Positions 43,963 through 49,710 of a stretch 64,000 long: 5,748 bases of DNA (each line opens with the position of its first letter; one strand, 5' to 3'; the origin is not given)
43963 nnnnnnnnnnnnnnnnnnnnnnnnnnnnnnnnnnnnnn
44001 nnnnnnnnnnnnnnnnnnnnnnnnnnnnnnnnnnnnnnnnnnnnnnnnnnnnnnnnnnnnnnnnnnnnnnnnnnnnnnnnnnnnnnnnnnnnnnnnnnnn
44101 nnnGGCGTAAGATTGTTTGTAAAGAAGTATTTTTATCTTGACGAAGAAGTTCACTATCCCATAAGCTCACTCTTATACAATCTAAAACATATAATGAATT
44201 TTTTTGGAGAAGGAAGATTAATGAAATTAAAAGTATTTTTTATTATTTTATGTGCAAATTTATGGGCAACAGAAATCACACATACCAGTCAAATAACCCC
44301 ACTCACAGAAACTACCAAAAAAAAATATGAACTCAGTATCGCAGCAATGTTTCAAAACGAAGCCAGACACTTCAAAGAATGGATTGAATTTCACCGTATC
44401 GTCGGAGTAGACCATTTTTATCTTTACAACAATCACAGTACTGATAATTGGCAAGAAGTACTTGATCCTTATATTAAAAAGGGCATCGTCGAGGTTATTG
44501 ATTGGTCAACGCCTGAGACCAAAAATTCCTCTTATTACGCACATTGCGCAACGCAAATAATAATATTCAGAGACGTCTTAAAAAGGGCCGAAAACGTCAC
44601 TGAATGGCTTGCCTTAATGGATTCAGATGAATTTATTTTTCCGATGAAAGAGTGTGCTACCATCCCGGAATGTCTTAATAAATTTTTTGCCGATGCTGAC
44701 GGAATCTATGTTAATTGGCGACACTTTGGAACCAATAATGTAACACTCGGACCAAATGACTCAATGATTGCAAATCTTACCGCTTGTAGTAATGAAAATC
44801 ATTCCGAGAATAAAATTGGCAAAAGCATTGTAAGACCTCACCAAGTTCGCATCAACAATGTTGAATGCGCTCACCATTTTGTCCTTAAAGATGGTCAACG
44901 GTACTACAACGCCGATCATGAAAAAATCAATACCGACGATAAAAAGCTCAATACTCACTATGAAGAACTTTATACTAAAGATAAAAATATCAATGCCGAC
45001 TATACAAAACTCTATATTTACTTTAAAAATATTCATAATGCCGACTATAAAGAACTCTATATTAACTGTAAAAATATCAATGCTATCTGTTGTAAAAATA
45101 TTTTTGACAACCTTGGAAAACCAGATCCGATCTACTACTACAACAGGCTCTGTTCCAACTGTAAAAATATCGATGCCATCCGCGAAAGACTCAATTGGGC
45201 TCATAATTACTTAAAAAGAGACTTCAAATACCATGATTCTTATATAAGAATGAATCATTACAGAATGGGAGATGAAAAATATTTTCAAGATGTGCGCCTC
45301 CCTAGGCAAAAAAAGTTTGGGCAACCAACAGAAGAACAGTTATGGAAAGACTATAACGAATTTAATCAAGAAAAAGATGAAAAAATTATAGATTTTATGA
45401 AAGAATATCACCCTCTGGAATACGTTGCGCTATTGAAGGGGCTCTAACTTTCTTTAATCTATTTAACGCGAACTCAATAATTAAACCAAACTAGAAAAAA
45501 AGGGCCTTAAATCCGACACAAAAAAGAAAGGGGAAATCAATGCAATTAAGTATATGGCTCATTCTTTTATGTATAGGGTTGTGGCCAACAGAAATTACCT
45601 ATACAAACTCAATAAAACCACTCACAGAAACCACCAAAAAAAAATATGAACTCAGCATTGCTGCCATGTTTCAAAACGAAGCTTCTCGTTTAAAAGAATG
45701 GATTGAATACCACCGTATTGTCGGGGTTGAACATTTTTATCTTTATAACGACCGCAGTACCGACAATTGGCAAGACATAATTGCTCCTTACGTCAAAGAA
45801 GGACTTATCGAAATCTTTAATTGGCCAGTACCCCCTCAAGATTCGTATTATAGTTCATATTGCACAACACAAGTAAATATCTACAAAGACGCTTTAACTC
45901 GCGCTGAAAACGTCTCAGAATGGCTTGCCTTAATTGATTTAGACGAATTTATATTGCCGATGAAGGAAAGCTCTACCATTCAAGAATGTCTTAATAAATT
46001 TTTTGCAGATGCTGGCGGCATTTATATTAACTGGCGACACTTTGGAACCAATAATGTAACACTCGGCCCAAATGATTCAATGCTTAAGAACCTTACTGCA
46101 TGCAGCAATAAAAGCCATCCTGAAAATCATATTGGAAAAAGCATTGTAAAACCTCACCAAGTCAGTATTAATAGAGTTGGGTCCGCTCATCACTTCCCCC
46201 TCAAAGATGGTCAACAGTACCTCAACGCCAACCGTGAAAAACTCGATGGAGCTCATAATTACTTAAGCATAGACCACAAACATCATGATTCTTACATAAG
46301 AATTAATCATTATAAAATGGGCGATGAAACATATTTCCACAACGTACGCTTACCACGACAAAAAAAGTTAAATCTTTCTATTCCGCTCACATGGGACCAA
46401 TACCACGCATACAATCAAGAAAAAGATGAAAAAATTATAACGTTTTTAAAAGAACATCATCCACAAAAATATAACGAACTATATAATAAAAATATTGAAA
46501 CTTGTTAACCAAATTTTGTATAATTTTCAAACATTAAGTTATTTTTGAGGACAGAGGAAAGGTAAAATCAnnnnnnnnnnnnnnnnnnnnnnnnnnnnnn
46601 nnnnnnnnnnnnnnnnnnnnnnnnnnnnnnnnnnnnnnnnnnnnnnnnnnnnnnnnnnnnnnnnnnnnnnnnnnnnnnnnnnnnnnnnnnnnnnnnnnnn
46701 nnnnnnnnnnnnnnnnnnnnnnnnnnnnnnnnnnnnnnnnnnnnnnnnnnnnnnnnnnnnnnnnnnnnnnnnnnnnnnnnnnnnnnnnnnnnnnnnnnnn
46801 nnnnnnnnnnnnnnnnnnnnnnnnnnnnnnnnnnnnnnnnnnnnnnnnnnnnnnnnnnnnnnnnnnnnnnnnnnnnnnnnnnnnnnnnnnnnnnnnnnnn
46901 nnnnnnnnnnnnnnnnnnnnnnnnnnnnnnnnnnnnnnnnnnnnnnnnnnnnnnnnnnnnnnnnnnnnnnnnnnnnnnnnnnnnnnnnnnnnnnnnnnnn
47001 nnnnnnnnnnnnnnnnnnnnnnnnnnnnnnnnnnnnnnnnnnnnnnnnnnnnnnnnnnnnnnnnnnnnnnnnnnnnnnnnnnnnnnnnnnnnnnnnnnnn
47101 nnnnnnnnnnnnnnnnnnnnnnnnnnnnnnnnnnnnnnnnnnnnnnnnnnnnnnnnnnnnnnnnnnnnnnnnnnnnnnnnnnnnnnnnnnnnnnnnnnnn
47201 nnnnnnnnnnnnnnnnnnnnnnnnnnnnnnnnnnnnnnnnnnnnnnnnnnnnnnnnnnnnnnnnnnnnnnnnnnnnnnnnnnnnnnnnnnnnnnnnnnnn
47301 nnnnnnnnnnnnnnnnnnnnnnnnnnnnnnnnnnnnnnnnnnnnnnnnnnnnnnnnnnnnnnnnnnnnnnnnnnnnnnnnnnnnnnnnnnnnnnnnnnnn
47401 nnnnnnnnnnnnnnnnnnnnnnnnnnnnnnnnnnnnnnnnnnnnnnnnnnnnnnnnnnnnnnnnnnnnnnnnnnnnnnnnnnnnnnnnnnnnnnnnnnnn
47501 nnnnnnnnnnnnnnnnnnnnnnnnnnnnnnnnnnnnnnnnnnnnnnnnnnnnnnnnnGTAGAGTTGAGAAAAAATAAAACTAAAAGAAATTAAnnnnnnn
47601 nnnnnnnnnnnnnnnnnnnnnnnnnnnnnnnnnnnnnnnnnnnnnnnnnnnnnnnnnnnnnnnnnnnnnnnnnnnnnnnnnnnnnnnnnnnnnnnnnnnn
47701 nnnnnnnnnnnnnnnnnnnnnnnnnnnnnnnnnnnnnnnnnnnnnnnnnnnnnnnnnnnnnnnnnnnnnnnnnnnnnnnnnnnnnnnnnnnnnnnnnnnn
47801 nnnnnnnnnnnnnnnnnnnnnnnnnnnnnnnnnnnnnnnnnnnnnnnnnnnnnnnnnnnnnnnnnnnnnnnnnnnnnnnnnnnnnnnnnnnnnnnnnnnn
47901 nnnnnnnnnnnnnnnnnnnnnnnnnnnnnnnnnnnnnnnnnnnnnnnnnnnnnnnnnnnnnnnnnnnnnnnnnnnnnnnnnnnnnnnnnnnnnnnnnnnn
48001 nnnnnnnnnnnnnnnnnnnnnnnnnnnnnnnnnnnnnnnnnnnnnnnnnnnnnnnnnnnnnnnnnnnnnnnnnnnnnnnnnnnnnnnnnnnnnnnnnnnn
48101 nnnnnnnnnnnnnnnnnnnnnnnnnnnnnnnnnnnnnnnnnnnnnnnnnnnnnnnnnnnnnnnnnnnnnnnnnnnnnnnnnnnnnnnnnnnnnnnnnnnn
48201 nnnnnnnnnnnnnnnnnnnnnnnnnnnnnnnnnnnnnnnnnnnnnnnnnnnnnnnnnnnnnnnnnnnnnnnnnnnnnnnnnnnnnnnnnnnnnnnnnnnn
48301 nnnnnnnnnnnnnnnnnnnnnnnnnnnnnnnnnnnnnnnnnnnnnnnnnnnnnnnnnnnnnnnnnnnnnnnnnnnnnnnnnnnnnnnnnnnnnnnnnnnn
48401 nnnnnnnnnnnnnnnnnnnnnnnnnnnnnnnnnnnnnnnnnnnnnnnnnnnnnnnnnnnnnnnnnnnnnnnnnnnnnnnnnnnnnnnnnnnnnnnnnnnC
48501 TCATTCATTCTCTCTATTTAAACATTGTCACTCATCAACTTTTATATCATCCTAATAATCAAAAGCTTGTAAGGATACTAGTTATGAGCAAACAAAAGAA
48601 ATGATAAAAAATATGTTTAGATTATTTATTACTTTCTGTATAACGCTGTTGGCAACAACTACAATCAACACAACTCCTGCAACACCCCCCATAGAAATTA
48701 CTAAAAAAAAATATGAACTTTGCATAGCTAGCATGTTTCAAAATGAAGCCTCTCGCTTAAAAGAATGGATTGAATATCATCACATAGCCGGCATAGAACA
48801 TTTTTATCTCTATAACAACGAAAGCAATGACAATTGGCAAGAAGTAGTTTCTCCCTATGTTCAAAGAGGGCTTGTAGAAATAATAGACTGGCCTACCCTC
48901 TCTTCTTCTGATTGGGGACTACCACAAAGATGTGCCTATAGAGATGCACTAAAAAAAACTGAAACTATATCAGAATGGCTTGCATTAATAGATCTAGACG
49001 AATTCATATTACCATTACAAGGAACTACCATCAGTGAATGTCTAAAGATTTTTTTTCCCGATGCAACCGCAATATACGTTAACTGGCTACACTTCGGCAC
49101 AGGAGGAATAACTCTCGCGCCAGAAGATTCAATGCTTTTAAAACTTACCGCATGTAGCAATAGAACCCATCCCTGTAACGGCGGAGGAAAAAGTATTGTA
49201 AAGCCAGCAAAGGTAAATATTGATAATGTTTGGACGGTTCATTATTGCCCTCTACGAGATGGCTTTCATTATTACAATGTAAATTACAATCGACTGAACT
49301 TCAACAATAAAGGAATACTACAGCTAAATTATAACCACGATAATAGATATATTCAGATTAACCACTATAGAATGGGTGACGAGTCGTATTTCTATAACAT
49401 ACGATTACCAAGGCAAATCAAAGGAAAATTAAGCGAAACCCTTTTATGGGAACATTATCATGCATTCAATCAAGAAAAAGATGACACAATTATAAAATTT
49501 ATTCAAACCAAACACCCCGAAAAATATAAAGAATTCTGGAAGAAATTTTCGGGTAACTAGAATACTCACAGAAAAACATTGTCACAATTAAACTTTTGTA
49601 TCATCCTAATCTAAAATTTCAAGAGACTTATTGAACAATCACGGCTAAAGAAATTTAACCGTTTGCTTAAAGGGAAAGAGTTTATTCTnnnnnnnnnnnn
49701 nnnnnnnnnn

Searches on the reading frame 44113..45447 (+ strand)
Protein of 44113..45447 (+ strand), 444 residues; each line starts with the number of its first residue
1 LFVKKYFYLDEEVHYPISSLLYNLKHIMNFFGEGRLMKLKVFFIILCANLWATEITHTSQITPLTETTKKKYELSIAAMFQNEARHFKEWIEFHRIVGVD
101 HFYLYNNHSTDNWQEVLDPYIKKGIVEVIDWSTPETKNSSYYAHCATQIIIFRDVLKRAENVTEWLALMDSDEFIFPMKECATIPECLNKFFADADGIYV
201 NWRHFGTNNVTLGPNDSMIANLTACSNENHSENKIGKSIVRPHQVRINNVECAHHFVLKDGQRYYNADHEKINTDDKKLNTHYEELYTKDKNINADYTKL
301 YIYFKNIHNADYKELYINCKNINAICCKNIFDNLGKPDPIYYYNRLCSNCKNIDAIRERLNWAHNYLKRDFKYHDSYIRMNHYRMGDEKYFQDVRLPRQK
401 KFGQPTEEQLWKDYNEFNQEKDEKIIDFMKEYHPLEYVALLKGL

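Call 52: search_protein_families(library=pfam, proteins=[window:44113-45447:+], max_evalue=0.001)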
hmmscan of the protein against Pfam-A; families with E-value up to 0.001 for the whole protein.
window:44113-45447:+ (444 aa): 2 families
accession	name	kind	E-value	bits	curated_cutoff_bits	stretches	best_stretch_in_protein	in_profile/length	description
PF01697.33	Glyco_transf_92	-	8e-30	104.7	23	1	71-279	2-208/249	Glycosyltransferase family 92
PF13704.12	Glyco_tranf_2_4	-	4.4e-11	43.6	27.5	1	82-177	2-86/98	Glycosyl transferase family 2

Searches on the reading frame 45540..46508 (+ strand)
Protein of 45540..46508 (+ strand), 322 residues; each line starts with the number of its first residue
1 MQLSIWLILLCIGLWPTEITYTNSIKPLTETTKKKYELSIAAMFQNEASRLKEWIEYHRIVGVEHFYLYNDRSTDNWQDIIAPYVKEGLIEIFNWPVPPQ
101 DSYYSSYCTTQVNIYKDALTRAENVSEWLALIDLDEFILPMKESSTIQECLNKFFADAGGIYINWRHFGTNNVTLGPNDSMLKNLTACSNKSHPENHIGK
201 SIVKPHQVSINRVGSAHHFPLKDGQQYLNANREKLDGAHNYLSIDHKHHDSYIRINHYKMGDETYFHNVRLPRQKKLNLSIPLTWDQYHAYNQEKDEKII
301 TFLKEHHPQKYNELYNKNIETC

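Call 52: search_protein_families(library=pfam, proteins=[window:45540-46508:+], max_evalue=0.001)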
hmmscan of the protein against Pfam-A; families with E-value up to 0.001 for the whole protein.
window:45540-46508:+ (322 aa): 2 families
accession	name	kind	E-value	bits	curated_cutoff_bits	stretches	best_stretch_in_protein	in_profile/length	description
PF01697.33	Glyco_transf_92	-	3.7e-32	112.3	23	1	35-241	2-207/249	Glycosyltransferase family 92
PF13704.12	Glyco_tranf_2_4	-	1.3e-13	51.7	27.5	1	45-149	1-96/98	Glycosyl transferase family 2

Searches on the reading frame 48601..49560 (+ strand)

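Call 52: search_protein_families(library=pfam, proteins=[window:48601-49560:+], max_evalue=0.001)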
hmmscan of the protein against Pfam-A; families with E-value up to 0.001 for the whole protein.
window:48601-49560:+ (319 aa): 2 families
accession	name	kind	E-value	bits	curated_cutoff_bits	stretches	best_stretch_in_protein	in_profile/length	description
PF01697.33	Glyco_transf_92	-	6e-31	108.4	23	1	36-250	1-218/249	Glycosyltransferase family 92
PF13704.12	Glyco_tranf_2_4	-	1e-11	45.6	27.5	1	47-137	1-85/98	Glycosyl transferase family 2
